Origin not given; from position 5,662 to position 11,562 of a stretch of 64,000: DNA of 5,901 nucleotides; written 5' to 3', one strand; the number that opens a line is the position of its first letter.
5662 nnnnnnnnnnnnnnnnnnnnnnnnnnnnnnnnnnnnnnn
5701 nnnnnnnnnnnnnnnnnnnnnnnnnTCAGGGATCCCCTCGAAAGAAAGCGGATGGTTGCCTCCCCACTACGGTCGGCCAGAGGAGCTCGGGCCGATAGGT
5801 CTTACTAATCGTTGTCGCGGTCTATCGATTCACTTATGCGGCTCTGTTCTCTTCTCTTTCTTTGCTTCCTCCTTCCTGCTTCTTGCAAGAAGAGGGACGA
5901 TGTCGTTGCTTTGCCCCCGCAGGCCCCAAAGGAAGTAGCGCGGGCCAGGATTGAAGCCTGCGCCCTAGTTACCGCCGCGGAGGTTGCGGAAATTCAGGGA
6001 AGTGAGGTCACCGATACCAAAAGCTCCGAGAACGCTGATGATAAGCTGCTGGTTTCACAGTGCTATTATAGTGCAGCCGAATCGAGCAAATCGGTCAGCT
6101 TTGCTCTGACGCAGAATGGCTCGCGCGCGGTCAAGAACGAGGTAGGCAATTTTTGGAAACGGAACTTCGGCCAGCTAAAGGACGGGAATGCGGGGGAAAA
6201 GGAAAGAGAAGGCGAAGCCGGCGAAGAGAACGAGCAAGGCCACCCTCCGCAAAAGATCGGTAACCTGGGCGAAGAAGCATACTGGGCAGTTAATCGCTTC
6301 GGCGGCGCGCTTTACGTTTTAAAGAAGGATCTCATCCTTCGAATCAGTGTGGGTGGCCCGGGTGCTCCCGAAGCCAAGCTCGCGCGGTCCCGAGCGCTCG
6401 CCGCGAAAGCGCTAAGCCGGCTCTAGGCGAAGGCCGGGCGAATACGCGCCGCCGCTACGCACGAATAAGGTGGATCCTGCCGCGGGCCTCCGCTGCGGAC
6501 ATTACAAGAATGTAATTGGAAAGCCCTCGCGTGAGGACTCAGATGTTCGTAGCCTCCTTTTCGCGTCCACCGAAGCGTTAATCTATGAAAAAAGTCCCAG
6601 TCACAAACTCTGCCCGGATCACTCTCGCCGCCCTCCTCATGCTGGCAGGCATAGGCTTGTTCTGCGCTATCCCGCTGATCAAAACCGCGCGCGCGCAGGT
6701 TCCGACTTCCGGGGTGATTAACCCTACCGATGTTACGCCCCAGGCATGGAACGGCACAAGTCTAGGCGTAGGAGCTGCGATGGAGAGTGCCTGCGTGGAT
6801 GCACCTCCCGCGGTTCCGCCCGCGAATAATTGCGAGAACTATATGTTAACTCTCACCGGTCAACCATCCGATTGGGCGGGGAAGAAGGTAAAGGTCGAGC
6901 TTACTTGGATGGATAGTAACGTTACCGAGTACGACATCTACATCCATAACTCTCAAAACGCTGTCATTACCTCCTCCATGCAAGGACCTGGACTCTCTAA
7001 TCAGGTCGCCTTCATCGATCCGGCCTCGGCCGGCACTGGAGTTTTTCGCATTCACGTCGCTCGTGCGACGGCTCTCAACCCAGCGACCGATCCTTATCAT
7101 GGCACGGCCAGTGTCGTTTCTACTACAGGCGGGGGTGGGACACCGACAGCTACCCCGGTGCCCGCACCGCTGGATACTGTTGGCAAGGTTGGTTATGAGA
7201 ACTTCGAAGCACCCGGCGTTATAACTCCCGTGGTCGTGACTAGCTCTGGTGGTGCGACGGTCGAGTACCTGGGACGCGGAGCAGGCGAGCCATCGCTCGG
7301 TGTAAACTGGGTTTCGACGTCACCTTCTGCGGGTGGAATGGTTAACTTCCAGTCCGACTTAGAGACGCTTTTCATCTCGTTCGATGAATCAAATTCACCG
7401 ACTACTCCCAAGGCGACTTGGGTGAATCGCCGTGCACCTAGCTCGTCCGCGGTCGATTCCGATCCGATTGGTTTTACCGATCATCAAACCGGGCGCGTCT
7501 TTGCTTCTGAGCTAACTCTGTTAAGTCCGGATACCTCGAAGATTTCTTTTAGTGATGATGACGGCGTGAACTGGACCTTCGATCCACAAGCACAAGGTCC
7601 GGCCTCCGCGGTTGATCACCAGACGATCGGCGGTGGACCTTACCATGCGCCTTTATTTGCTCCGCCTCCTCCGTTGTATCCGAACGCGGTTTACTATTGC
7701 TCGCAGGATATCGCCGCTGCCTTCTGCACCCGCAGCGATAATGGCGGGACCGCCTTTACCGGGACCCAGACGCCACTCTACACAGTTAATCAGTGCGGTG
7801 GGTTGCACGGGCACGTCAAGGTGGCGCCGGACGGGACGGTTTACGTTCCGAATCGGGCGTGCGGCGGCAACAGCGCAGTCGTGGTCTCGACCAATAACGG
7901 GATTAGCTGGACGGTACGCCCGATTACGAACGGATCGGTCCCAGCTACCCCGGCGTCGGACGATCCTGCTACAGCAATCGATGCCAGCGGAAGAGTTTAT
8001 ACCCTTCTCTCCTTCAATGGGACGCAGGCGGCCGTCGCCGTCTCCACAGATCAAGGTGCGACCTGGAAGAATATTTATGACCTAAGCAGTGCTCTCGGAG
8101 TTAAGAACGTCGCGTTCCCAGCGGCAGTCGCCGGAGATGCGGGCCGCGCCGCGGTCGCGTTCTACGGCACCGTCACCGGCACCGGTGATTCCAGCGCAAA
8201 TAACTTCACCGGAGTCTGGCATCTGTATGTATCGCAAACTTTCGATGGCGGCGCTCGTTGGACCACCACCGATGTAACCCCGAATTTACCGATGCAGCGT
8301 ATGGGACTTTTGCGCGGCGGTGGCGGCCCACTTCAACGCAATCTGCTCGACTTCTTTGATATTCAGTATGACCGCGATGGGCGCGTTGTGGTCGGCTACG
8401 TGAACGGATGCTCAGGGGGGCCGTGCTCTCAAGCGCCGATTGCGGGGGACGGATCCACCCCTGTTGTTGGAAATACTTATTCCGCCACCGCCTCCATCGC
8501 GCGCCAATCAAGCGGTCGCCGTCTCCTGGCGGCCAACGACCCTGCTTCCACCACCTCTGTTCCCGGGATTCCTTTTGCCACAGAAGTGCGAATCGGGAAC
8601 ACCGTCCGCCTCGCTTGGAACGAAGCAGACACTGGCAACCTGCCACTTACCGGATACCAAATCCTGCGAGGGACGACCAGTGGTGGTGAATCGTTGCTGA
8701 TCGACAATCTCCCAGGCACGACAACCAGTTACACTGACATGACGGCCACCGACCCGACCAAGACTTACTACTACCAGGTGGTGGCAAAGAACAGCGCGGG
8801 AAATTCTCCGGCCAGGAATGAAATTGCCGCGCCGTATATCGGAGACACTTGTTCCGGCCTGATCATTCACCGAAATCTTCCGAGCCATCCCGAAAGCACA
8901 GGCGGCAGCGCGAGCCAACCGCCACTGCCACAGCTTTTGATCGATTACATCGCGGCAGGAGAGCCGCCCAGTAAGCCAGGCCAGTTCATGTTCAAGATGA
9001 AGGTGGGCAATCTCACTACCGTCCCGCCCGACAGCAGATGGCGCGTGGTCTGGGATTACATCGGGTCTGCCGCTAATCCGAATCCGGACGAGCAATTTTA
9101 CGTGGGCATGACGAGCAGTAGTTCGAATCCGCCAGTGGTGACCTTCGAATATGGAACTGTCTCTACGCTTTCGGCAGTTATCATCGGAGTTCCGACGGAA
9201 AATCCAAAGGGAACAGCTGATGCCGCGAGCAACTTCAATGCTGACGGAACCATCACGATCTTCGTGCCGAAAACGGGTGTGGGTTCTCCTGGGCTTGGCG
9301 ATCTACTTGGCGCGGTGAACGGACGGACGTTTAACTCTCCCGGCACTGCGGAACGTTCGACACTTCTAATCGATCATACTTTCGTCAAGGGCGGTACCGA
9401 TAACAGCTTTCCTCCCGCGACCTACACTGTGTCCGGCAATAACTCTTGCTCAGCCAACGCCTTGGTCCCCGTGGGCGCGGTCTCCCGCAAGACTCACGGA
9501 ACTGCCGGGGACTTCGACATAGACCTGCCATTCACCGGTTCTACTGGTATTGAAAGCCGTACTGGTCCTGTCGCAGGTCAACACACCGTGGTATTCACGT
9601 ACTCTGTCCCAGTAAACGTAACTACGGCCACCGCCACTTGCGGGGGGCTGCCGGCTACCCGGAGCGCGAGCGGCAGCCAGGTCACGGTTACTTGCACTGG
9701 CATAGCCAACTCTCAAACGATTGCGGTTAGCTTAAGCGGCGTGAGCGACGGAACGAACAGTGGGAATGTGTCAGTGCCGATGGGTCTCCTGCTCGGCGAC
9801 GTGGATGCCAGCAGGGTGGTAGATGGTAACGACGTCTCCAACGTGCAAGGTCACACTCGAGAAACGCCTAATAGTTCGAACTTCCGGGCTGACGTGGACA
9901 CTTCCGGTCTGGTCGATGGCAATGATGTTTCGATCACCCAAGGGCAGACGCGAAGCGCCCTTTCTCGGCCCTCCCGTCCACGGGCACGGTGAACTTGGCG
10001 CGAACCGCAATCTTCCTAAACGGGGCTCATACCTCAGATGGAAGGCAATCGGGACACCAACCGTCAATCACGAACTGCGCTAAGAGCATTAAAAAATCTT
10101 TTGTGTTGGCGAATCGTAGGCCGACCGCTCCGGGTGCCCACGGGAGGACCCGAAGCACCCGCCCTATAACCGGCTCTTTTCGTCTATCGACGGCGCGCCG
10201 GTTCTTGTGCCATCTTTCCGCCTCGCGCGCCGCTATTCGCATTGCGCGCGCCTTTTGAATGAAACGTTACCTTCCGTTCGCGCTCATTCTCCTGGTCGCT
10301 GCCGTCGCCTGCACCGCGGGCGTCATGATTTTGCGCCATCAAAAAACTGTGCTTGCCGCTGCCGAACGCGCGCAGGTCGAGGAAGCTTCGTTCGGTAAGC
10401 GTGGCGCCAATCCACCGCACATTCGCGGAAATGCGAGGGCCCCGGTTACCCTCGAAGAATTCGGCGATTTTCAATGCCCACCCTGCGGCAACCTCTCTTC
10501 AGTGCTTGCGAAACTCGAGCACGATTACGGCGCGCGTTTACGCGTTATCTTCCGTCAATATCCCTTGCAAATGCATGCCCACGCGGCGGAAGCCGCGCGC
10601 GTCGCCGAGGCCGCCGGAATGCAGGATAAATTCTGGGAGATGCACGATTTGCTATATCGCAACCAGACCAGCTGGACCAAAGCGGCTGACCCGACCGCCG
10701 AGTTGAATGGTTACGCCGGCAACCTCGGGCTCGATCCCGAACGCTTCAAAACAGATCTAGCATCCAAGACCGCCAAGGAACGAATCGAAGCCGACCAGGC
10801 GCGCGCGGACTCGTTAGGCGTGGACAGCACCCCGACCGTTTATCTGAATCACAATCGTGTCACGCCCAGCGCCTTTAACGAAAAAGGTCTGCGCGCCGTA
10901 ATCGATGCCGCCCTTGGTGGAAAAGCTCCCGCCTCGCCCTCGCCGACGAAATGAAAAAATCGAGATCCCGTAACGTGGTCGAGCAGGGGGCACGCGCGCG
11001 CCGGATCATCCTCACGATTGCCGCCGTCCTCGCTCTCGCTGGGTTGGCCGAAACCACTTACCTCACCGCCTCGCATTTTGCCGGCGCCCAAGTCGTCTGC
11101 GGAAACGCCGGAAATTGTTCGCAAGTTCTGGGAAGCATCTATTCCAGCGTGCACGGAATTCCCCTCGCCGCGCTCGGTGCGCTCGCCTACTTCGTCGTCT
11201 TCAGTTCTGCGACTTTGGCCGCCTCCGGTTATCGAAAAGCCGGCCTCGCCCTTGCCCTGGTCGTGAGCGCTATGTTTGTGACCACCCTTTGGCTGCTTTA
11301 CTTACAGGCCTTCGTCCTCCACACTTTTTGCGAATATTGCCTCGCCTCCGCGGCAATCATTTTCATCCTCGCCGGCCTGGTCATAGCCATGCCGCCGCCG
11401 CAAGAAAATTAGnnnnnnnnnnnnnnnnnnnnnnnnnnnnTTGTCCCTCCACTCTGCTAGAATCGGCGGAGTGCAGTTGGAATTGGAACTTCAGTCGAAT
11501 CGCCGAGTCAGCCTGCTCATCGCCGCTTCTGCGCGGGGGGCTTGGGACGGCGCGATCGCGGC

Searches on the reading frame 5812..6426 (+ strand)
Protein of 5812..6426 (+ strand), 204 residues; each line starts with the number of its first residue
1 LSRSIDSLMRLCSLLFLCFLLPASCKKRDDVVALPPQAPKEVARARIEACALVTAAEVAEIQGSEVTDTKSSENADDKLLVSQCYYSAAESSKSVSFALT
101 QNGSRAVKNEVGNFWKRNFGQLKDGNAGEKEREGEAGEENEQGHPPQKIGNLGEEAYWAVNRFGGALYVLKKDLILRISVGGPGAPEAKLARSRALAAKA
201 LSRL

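Call 27: search_protein_families(library=pfam, proteins=[window:5812-6426:+], max_evalue=0.001)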
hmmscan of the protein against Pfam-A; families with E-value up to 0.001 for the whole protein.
window:5812-6426:+ (204 aa): 1 family
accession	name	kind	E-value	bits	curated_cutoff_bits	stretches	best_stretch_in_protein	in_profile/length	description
PF12079.13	DUF3558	-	0.00094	19.6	34.1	1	36-109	32-102/173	Protein of unknown function (DUF3558)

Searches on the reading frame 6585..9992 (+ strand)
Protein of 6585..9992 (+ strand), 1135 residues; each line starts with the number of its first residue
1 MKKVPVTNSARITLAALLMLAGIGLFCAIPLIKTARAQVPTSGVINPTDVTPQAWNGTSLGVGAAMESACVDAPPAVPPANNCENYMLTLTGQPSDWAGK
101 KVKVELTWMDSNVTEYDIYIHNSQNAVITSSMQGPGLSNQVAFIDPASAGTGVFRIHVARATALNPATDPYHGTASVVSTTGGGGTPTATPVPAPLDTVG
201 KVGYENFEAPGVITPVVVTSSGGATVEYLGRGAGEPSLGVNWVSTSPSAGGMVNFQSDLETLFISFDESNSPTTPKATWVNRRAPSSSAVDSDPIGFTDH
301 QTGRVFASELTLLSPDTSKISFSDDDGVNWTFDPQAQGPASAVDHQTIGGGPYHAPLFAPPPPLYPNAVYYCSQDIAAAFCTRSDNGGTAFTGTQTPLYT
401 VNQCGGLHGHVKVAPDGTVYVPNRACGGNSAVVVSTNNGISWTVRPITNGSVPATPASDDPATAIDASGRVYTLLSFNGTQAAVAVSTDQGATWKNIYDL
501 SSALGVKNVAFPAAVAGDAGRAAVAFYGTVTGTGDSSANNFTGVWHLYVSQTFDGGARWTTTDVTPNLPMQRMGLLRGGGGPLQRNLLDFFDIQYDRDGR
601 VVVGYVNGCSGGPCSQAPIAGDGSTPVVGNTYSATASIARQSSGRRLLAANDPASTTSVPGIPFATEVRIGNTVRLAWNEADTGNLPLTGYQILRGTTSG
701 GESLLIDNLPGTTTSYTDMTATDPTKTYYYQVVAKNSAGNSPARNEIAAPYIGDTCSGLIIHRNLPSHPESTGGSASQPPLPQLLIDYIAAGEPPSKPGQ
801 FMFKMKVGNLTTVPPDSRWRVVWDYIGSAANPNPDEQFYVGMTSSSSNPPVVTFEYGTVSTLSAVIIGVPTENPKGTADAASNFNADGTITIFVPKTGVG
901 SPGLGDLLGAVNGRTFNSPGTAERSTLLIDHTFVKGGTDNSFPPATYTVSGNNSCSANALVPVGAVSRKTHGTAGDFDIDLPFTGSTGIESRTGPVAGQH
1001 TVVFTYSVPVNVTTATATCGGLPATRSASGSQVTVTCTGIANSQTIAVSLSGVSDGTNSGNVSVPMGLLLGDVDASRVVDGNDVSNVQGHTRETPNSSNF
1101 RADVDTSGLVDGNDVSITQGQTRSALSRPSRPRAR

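Call 28: search_protein_families(library=pfam, proteins=[window:6585-9992:+], max_evalue=0.001)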
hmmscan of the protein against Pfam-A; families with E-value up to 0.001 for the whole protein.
window:6585-9992:+ (1135 aa): 2 families
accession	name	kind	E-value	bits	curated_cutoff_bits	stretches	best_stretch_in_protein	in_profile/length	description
PF00041.27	fn3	-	5.9e-06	26.8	25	1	672-747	14-81/84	Fibronectin type III domain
PF13088.12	BNR_2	-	0.0006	19.7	31.4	0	382-502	85-256/277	BNR repeat-like domain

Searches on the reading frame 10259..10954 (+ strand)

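Call 27: search_protein_families(library=pfam, proteins=[window:10259-10954:+], max_evalue=0.001)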
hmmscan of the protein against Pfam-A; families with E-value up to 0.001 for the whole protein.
window:10259-10954:+ (231 aa): 3 families
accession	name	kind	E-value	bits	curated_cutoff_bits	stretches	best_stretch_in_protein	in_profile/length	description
PF13462.12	Thioredoxin_4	-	5.9e-26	92.1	23.2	1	53-216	5-164/165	Thioredoxin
PF01323.26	DSBA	-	6.8e-15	55.8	25.6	1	64-201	1-177/191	DSBA-like thioredoxin domain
PF13743.12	Thioredoxin_5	-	3.8e-08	33.7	27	1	148-200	115-167/186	Thioredoxin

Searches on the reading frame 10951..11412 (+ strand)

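Call 27: search_protein_families(library=pfam, proteins=[window:10951-11412:+], max_evalue=0.001)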
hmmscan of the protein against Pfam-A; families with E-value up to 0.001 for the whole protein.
window:10951-11412:+ (153 aa): 1 family
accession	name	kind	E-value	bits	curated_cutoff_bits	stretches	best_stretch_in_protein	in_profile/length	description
PF07884.19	VKOR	-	6.1e-23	81.9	27.5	1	23-144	2-133/134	Vitamin K epoxide reductase family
